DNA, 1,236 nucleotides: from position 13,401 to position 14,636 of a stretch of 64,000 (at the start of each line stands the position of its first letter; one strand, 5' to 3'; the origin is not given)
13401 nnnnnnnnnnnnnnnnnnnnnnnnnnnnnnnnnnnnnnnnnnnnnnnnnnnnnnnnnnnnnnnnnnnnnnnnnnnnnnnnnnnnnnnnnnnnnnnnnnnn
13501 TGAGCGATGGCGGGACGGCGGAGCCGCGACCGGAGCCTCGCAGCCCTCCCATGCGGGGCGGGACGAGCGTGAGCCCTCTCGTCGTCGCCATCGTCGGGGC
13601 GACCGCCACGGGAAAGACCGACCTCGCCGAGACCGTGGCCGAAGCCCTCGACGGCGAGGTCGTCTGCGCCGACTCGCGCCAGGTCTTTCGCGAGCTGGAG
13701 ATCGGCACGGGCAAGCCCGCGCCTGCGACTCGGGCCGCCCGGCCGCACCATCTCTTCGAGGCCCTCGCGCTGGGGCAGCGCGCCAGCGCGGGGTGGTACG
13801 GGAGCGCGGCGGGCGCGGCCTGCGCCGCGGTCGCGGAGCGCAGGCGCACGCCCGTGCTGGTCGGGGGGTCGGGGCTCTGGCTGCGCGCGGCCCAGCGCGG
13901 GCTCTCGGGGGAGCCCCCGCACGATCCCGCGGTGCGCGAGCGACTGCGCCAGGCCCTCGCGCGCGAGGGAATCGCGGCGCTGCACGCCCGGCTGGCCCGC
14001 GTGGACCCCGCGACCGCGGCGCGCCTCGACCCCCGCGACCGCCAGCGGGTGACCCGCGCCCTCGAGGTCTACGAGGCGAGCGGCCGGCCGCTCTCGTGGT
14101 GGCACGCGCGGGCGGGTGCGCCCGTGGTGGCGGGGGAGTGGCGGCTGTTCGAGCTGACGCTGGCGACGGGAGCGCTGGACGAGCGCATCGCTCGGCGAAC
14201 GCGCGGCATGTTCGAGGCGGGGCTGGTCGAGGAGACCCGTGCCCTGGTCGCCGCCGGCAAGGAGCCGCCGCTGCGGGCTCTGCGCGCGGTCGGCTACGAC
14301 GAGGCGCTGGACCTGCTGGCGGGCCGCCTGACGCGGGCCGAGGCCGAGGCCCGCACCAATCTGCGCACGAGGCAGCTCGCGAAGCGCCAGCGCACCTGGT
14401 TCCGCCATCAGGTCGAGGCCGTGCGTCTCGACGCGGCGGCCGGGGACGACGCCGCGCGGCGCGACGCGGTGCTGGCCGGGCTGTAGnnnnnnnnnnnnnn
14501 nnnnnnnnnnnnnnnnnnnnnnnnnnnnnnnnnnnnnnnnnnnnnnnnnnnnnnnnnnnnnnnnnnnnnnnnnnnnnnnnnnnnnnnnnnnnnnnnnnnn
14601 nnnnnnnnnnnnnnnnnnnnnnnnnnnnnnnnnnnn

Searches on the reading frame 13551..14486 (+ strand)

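Call 40: search_protein_families(library=pfam, proteins=[window:13551-14486:+], max_evalue=0.00001)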
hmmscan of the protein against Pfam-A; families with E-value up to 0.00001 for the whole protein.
window:13551-14486:+ (311 aa): 2 families
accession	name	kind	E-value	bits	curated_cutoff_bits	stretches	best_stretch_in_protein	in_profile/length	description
PF01715.23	IPPT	-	3e-70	237.1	23.6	1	44-287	1-243/243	IPP transferase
PF01745.22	IPT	-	2.3e-06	27.6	20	1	11-59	3-51/233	Isopentenyl transferase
